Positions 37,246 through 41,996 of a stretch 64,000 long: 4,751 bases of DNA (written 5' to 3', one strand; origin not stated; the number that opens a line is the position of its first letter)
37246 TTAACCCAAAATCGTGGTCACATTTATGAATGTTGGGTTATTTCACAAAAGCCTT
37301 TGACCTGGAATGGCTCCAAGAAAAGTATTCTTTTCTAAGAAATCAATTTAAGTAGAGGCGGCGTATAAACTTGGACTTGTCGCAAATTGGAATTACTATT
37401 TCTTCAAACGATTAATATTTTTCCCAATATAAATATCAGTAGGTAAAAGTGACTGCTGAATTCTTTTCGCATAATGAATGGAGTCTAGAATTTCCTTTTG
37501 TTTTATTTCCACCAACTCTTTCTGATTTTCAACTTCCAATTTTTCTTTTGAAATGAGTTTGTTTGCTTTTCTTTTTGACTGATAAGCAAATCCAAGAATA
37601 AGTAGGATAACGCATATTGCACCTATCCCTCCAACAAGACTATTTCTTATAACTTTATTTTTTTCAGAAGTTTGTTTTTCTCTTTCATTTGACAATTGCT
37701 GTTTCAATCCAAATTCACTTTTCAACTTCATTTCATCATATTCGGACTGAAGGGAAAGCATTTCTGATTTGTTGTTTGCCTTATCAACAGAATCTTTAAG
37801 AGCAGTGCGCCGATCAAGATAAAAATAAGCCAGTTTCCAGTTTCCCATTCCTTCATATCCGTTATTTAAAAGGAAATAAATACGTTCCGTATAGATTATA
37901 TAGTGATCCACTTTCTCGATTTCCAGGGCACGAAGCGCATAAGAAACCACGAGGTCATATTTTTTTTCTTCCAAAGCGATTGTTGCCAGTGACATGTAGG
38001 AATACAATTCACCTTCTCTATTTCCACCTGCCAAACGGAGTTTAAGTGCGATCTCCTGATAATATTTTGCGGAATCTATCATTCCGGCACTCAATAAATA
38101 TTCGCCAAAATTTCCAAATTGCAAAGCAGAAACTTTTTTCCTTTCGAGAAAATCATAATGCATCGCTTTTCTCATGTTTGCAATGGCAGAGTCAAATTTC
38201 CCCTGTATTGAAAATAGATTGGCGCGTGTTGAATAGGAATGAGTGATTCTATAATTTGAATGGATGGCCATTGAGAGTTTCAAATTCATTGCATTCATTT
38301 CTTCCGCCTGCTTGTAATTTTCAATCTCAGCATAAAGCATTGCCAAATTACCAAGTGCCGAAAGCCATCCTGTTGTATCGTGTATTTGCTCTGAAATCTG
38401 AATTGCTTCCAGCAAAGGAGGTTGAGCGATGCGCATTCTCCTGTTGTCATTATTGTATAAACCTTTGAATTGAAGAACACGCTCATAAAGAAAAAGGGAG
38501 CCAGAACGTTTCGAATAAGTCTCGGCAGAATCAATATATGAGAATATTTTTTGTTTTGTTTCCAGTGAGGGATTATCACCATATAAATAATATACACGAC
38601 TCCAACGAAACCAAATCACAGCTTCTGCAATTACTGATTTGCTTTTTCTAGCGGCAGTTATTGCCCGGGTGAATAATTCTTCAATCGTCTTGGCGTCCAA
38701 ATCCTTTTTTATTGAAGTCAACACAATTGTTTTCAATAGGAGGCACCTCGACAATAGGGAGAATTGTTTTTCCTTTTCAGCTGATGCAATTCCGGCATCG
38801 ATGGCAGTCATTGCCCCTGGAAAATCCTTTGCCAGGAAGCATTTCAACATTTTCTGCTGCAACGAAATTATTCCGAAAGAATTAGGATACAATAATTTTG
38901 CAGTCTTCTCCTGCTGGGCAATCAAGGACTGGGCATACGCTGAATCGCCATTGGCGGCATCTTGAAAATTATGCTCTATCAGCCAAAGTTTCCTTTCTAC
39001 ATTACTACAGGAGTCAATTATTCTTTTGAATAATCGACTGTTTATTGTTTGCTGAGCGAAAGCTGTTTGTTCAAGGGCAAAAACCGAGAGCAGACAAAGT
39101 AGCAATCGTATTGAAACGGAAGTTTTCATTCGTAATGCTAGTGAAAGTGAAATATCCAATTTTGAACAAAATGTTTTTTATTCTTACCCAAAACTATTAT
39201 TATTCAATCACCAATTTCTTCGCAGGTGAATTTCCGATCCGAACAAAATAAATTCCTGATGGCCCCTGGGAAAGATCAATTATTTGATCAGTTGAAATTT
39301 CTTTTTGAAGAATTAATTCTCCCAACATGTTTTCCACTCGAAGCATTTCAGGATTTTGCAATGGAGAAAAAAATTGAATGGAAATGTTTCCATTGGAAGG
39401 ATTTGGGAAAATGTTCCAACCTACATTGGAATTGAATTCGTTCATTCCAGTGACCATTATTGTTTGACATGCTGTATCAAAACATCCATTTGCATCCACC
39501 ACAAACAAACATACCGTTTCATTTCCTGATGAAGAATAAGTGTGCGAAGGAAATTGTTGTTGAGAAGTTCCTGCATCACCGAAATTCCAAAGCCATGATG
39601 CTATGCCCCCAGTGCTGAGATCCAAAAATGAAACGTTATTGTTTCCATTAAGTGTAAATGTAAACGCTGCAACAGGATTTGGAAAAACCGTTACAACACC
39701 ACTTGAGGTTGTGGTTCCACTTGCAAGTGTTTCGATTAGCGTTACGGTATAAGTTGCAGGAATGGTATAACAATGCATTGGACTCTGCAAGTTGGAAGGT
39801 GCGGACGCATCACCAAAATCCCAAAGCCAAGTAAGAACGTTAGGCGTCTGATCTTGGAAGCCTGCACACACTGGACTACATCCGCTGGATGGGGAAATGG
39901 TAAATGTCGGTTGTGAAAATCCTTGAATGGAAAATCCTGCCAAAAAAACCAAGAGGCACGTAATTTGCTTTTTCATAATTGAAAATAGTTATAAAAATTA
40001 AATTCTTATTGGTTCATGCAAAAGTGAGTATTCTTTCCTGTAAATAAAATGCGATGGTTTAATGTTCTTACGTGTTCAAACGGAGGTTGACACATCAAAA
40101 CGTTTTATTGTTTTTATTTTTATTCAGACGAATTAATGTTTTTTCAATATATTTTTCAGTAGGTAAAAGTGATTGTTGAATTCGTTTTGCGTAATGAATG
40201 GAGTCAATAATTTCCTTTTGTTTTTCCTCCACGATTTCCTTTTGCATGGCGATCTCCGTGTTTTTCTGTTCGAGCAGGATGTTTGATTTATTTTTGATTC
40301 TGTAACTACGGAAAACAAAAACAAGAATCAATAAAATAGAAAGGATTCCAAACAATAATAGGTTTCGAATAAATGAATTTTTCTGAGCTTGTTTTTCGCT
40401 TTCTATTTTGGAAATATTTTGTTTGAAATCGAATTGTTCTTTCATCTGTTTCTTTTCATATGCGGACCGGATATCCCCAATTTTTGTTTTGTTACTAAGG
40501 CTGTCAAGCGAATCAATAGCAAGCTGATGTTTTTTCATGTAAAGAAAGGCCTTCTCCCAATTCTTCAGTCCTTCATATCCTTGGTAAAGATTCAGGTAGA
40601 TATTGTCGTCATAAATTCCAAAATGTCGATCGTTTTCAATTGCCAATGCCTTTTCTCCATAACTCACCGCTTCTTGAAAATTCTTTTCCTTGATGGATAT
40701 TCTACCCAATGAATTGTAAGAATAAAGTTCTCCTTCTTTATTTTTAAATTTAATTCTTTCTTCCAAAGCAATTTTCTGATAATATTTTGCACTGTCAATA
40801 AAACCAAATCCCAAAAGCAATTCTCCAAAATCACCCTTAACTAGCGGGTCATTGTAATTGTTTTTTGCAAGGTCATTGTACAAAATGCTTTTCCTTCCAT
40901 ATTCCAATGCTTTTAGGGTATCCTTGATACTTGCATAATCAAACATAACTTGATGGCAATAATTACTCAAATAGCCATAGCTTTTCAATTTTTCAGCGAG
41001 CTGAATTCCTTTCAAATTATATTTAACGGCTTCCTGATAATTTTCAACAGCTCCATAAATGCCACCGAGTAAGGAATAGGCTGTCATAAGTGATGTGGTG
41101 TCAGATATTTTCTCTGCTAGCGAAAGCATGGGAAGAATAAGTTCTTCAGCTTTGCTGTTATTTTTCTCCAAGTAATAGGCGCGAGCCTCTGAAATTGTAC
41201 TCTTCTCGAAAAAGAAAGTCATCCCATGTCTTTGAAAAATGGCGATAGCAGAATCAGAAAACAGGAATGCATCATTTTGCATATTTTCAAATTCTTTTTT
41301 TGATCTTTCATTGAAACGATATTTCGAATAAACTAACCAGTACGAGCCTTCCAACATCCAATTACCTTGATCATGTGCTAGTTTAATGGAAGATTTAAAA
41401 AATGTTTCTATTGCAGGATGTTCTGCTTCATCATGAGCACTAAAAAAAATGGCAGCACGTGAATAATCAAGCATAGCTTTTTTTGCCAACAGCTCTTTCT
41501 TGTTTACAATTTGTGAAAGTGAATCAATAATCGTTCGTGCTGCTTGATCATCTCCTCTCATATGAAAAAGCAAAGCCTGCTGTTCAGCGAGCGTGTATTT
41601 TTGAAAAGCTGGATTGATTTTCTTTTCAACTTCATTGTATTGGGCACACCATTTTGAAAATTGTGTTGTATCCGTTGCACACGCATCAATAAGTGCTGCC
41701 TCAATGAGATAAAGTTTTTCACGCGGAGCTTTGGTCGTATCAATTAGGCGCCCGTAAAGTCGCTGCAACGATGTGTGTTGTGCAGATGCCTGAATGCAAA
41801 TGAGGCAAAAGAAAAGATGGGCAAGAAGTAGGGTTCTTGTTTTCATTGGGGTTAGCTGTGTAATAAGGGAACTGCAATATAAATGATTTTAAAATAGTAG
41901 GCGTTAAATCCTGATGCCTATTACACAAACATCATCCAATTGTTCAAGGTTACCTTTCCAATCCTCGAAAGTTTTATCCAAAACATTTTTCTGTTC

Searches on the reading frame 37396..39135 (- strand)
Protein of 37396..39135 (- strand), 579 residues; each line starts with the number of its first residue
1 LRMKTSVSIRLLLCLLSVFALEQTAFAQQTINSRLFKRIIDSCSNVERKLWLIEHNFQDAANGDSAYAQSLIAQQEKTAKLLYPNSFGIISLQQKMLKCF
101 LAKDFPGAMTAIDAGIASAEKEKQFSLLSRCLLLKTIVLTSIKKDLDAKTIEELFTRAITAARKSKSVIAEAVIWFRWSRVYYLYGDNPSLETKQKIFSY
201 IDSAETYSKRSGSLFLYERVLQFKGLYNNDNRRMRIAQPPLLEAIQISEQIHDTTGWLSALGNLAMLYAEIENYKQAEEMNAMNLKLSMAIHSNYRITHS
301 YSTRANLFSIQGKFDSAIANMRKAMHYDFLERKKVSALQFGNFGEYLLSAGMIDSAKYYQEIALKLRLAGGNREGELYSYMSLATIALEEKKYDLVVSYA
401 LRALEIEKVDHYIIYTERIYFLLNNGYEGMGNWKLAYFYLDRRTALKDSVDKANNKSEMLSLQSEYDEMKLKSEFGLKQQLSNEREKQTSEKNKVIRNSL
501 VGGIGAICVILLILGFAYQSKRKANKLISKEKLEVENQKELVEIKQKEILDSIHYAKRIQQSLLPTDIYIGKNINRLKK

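Call 10: search_protein_families(library=pfam, proteins=[window:37396-39135:-], max_evalue=0.01)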
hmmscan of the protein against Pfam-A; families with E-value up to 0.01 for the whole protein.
window:37396-39135:- (579 aa): 3 families
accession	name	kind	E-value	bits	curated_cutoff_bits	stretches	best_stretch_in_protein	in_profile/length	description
PF13424.12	TPR_12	-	5.4e-09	36.6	30.1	1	259-325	4-72/77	Tetratricopeptide repeat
PF00515.34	TPR_1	-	0.00035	20.7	27.8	0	260-279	3-22/34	Tetratricopeptide repeat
PF13181.12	TPR_8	-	0.003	18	25.7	0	259-279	2-22/34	Tetratricopeptide repeat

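Call 37: find_homologous_proteins(query=window:37396-39135:-, max_evalue=1e-10)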
Query window:37396-39135:- (579 aa): 1 proteins with E <= 1e-10 among 8000 candidates.
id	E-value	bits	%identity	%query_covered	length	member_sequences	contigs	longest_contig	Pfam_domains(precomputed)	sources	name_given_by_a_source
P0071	0.0e+0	1248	100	100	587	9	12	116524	PF13424.13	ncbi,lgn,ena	-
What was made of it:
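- Tried and rejected: It was swamped by TPR words and returned only the query itself (call 37).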

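Call 43: search_protein_representatives(protein=window:37396-39135:-)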
Query: 579 residues. Proteins with E-value up to 0.001 (for the whole library): 12516; up to 1e-10: 4021; up to 1e-30: 16. The best 150 are listed.
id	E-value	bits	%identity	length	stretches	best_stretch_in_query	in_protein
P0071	0.0e+00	1248.2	100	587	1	1-579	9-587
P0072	6.2e-85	302.5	34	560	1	25-579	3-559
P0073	1.2e-48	182.8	28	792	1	7-573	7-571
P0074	2.7e-44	168.5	29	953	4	244-578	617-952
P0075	2.8e-36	142.0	27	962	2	241-577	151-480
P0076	4.2e-35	138.1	29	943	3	242-575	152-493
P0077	2.6e-34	135.5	27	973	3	171-573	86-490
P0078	4.5e-34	134.7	31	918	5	433-579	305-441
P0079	4.7e-34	134.7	26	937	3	242-578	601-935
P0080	8.0e-34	133.9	42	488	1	326-575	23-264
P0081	2.4e-32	129.1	30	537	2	249-578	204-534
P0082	3.6e-32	128.4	31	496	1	241-579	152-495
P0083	7.8e-32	127.3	30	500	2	242-578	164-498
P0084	2.3e-31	125.8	28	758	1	199-574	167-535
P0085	3.1e-31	125.4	29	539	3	243-575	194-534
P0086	8.8e-31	123.9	32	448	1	241-579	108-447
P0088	1.2e-29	120.1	31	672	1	207-567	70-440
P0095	4.9e-28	114.8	29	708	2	239-567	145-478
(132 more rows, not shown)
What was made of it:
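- Tried and rejected: The HMMER representative search replaced it (call 43).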

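Call 44: search_protein_families(library=pfam, proteins=[P0073, P0074, P0075, P0078, P0084, P0088, P0095, P0082, P0086, P0072], max_evalue=0.00001)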
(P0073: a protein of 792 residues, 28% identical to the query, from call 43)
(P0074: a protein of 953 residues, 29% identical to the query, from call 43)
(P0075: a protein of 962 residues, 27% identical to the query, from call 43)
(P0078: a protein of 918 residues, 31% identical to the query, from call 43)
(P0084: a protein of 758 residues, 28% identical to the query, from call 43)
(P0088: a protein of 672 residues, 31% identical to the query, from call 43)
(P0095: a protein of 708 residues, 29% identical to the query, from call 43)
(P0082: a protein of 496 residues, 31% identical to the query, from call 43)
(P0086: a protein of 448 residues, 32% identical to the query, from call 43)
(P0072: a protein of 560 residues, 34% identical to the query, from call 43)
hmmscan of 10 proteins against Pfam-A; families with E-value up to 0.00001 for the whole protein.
P0073 (792 aa): 2 families
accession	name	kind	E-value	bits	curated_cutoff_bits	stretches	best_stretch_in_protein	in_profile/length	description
PF07228.17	SpoIIE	-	5.1e-22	79.2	25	1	598-791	2-190/192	Stage II sporulation protein E (SpoIIE)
PF13424.12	TPR_12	-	2.4e-07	31.3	30.1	0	339-397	7-67/77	Tetratricopeptide repeat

P0074 (953 aa): 12 families
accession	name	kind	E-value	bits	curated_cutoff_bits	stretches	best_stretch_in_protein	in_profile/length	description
PF13424.12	TPR_12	-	2.9e-64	213.6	30.1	6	591-659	3-73/77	Tetratricopeptide repeat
PF00515.34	TPR_1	-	1.3e-63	208.8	27.8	4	184-216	1-33/34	Tetratricopeptide repeat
PF07719.23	TPR_2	-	5.7e-48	157.5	27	0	186-216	3-33/34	Tetratricopeptide repeat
PF13374.12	TPR_10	-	1.7e-39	133.2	27.5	0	711-744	2-35/42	Tetratricopeptide repeat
PF13181.12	TPR_8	-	1.7e-35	118.6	25.7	0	187-216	4-33/34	Tetratricopeptide repeat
PF13176.12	TPR_7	-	3.8e-35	117.4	27.9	0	636-662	4-32/36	Tetratricopeptide repeat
PF17874.7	TPR_MalT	-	3e-20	73.2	45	2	148-295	44-192/336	MalT-like TPR region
PF13432.12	TPR_16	-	4e-17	62.8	32.7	0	150-214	3-61/65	Tetratricopeptide repeat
PF13428.12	TPR_14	-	1.4e-15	56.7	23.5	0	638-661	8-31/44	Tetratricopeptide repeat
PF13414.12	TPR_11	-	6.1e-12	45.5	26.8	0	191-216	1-26/42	TPR repeat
PF24885.1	TPR_NPHP3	-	2.3e-09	37.5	100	0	247-365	81-204/239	Nephrocystin-3 TPR domain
PF14559.12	TPR_19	-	3e-06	27.9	25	0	642-701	2-55/68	Tetratricopeptide repeat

P0075 (962 aa): 9 families
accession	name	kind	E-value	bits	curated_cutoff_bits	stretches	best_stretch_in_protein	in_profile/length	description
PF13424.12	TPR_12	-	2.8e-72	239.4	30.1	7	207-278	2-76/77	Tetratricopeptide repeat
PF00515.34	TPR_1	-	1.5e-51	170.7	27.8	1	727-756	1-30/34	Tetratricopeptide repeat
PF13374.12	TPR_10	-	2.3e-44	148.6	27.5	0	247-282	2-37/42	Tetratricopeptide repeat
PF07719.23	TPR_2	-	6.1e-39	129.4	27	0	727-758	1-32/34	Tetratricopeptide repeat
PF17874.7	TPR_MalT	-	1.9e-24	87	45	1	649-824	42-219/336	MalT-like TPR region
PF13181.12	TPR_8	-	4.4e-23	79.9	25.7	0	727-758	1-32/34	Tetratricopeptide repeat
PF13176.12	TPR_7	-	7.3e-21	72.9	27.9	0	252-278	4-30/36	Tetratricopeptide repeat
PF13428.12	TPR_14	-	1.8e-11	44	23.5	0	175-197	8-30/44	Tetratricopeptide repeat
PF13432.12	TPR_16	-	3.6e-07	31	32.7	0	250-275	34-59/65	Tetratricopeptide repeat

P0078 (918 aa): 12 families
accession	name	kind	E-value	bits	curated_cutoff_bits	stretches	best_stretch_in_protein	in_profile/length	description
PF13424.12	TPR_12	-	3e-76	252.1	30.1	7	206-273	7-76/77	Tetratricopeptide repeat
PF00515.34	TPR_1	-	3.1e-63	207.6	27.8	4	123-153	2-32/34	Tetratricopeptide repeat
PF07719.23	TPR_2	-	3.8e-45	148.7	27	0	164-194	3-33/34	Tetratricopeptide repeat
PF13374.12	TPR_10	-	8.6e-39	130.9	27.5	0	123-151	3-31/42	Tetratricopeptide repeat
PF13176.12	TPR_7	-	1.9e-37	124.6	27.9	0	165-197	2-34/36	Tetratricopeptide repeat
PF13181.12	TPR_8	-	2.7e-36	121.1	25.7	0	206-233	5-32/34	Tetratricopeptide repeat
PF17874.7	TPR_MalT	-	6.3e-13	49.1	45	0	131-278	10-158/336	MalT-like TPR region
PF13432.12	TPR_16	-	1.4e-12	48.2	32.7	0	127-152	36-61/65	Tetratricopeptide repeat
PF13428.12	TPR_14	-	9.1e-11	41.8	23.5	0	171-192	10-31/44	Tetratricopeptide repeat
PF13414.12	TPR_11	-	7.2e-10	38.8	26.8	0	171-193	3-25/42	TPR repeat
PF13174.12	TPR_6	-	4.2e-09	36.9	26.3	0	640-666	2-28/33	Tetratricopeptide repeat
PF10602.15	RPN7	-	1.6e-06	28.4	29.6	0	166-230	40-104/174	26S proteasome subunit RPN7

P0084 (758 aa): 10 families
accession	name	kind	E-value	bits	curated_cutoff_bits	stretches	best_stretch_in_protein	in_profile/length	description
PF13424.12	TPR_12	-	3.4e-50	168.6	30.1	5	266-338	3-77/77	Tetratricopeptide repeat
PF13374.12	TPR_10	-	1.4e-28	98.5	27.5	0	106-138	2-34/42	Tetratricopeptide repeat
PF00515.34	TPR_1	-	1.8e-23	81.8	27.8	0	306-337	1-32/34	Tetratricopeptide repeat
PF07719.23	TPR_2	-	6.9e-19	66.8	27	0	306-337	1-32/34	Tetratricopeptide repeat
PF13181.12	TPR_8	-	1.1e-18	66.2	25.7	0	188-217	3-32/34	Tetratricopeptide repeat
PF17874.7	TPR_MalT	-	2.4e-17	63.7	45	1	261-408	35-183/336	MalT-like TPR region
PF07228.17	SpoIIE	-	2.7e-17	63.8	25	1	559-756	2-189/192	Stage II sporulation protein E (SpoIIE)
PF13176.12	TPR_7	-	1e-12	47.5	27.9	0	269-298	2-31/36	Tetratricopeptide repeat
PF14938.12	SNAP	-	6.3e-11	42.7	25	1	209-333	58-182/282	Soluble NSF attachment protein, SNAP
PF24885.1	TPR_NPHP3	-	6.8e-06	26.1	100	0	168-302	78-219/239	Nephrocystin-3 TPR domain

P0088 (672 aa): 6 families
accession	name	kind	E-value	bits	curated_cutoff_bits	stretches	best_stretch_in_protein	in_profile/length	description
PF13424.12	TPR_12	-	6.4e-23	81.2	30.1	2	87-154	8-76/77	Tetratricopeptide repeat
PF07228.17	SpoIIE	-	1.1e-18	68.4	25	1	472-671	3-190/192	Stage II sporulation protein E (SpoIIE)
PF07719.23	TPR_2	-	3e-16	58.5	27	0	127-153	5-31/34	Tetratricopeptide repeat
PF00515.34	TPR_1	-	3.7e-14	52.3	27.8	0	127-153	5-31/34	Tetratricopeptide repeat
PF13181.12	TPR_8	-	2.6e-12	46.3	25.7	0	127-154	5-32/34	Tetratricopeptide repeat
PF13374.12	TPR_10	-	2.6e-11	43.6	27.5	0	127-149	6-28/42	Tetratricopeptide repeat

P0095 (708 aa): 12 families
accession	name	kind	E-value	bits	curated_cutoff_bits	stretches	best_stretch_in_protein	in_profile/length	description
PF13424.12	TPR_12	-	4.8e-45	152.1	30.1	4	124-191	3-72/77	Tetratricopeptide repeat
PF00515.34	TPR_1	-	1.1e-30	104.6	27.8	1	126-155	3-32/34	Tetratricopeptide repeat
PF13374.12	TPR_10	-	1.6e-25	88.7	27.5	0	125-157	3-35/42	Tetratricopeptide repeat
PF07719.23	TPR_2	-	3.1e-24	83.5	27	0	126-155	3-32/34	Tetratricopeptide repeat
PF07228.17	SpoIIE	-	9.1e-18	65.3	25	1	510-706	3-189/192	Stage II sporulation protein E (SpoIIE)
PF13181.12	TPR_8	-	1.3e-17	62.8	25.7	0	126-156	3-33/34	Tetratricopeptide repeat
PF14938.12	SNAP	-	4.5e-15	56.3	25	2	213-347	44-178/282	Soluble NSF attachment protein, SNAP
PF24885.1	TPR_NPHP3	-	2.3e-12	47.3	100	0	243-321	98-178/239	Nephrocystin-3 TPR domain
PF13176.12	TPR_7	-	3.3e-11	42.8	27.9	0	206-234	1-29/36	Tetratricopeptide repeat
PF13428.12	TPR_14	-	5.5e-09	36.3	23.5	0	286-314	3-31/44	Tetratricopeptide repeat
PF17874.7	TPR_MalT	-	2.1e-08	34.3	45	0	70-196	27-154/336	MalT-like TPR region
PF12862.13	ANAPC5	-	6.7e-06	26.5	23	0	198-238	32-72/91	Anaphase-promoting complex subunit 5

P0082 (496 aa): 9 families
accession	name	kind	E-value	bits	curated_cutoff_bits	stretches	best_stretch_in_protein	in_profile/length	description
PF13424.12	TPR_12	-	3.1e-38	130.2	30.1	3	128-200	2-76/77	Tetratricopeptide repeat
PF00515.34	TPR_1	-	2.5e-24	84.4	27.8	1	169-198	1-30/34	Tetratricopeptide repeat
PF13374.12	TPR_10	-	3.7e-19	68.5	27.5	0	169-202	2-35/42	Tetratricopeptide repeat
PF07719.23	TPR_2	-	4.2e-17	61.2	27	0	169-198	1-30/34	Tetratricopeptide repeat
PF13181.12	TPR_8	-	6.7e-16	57.5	25.7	0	169-198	1-30/34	Tetratricopeptide repeat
PF13176.12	TPR_7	-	2.6e-15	55.6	27.9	0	171-200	1-30/36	Tetratricopeptide repeat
PF17874.7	TPR_MalT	-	4.3e-11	43.1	45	1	95-238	46-190/336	MalT-like TPR region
PF24885.1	TPR_NPHP3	-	2.1e-09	37.6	100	1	94-200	111-214/239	Nephrocystin-3 TPR domain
PF13431.12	TPR_17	-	8.5e-06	26.1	24.4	0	125-150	9-34/34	Tetratricopeptide repeat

P0086 (448 aa): 9 families
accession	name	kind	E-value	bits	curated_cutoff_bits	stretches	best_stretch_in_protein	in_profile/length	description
PF13424.12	TPR_12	-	7e-43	145.1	30.1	5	164-236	2-76/77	Tetratricopeptide repeat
PF00515.34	TPR_1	-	6.8e-33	111.6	27.8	3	85-115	1-31/34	Tetratricopeptide repeat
PF13374.12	TPR_10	-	3.8e-27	93.9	27.5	0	85-117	2-34/42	Tetratricopeptide repeat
PF07719.23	TPR_2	-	8e-24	82.2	27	0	85-114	1-30/34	Tetratricopeptide repeat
PF13181.12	TPR_8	-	7.7e-23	79.1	25.7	1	85-117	1-33/34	Tetratricopeptide repeat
PF13176.12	TPR_7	-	7e-16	57.3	27.9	0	168-200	2-34/36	Tetratricopeptide repeat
PF13432.12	TPR_16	-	1.3e-10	42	32.7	0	57-109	9-55/65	Tetratricopeptide repeat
PF13431.12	TPR_17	-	3.7e-10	39.7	24.4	0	85-106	13-34/34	Tetratricopeptide repeat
PF17874.7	TPR_MalT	-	7.6e-10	39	45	0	137-305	13-181/336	MalT-like TPR region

P0072 (560 aa): 1 family
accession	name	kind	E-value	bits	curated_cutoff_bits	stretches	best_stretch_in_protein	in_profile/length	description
PF13424.12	TPR_12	-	1.9e-13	50.8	30.1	0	322-386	8-74/77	Tetratricopeptide repeat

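Call 45: search_protein_families(library=ncbifam, proteins=[window:37396-39135:-], max_evalue=0.01)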
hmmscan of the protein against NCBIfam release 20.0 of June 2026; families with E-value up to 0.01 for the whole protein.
window:37396-39135:- (579 aa): 1 family
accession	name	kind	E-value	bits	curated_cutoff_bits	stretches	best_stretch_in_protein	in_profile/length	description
NF053520.1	HK_Porph_FimS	equivalog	3.4e-05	22.3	600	1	58-324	58-310/618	sensor histidine kinase FimS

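Call 59: find_related_loci(query=window:37396-39129:-, collection=metagenome_contigs, flank=7000)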
Query window:37396-39129:- (577 aa) in metagenome_contigs; peptide patterns used: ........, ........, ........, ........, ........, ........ (x = any residue, [..] = any of these).
151 stretches matched a pattern; 3 encode a relative of the query (tblastn E <= 1e-3); 3 distinct loci.
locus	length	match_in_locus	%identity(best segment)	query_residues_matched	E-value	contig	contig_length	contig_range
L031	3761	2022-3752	99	1-577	0e+0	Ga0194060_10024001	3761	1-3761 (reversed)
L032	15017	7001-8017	26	230-574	2e-16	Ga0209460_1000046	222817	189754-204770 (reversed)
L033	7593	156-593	32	418-567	1e-14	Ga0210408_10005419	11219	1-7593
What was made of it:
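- The metagenome scan with the sensor found only the same species and distant proteins (call 59).
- Tried and rejected: The metagenome scan with the sensor gave only the same species (call 59).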

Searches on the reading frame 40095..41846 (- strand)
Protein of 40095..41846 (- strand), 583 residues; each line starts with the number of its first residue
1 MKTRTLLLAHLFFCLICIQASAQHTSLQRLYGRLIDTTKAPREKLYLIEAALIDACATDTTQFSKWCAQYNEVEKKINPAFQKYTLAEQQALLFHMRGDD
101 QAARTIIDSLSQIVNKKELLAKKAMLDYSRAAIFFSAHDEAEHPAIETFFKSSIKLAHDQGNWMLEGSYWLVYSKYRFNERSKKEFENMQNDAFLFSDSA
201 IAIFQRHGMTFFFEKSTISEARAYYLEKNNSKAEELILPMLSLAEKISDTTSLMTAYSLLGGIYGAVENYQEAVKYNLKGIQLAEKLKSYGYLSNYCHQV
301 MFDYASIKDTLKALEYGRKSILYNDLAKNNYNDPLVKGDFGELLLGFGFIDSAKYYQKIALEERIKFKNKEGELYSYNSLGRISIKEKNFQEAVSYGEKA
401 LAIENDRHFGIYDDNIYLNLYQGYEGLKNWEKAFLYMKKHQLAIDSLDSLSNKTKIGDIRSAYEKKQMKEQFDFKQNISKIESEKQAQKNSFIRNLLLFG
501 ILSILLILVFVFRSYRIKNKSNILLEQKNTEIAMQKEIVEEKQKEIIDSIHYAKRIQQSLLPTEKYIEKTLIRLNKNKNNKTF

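Call 10: search_protein_families(library=pfam, proteins=[window:40095-41846:-], max_evalue=0.01)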
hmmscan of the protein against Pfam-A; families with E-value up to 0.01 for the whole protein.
window:40095-41846:- (583 aa): 7 families
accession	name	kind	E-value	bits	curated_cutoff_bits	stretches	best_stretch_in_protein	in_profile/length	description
PF13424.12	TPR_12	-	7.5e-09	36.1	30.1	2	221-286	10-77/77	Tetratricopeptide repeat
PF13374.12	TPR_10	-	2.3e-07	31.1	27.5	0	374-403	2-31/42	Tetratricopeptide repeat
PF07719.23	TPR_2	-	0.00039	20.8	27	0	376-405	3-32/34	Tetratricopeptide repeat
PF13176.12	TPR_7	-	0.00099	19.5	27.9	0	377-407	2-32/36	Tetratricopeptide repeat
PF17280.7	DUF5345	-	0.0011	19.5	27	1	479-516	24-61/77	Family of unknown function (DUF5345)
PF13181.12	TPR_8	-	0.0014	19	25.7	0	376-406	3-33/34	Tetratricopeptide repeat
PF25063.1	ARM_TT21_C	-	0.0054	17.1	35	0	342-408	98-163/209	Tetratricopeptide repeat protein 21 C-terminal ARM domain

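Call 45: search_protein_families(library=ncbifam, proteins=[window:40095-41846:-], max_evalue=0.01)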
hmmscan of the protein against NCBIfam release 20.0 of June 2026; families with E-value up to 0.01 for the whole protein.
window:40095-41846:- (583 aa): 1 family
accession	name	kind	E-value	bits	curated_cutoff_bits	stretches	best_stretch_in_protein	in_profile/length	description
NF053520.1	HK_Porph_FimS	equivalog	8.2e-06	24.4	600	1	240-406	37-196/618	sensor histidine kinase FimS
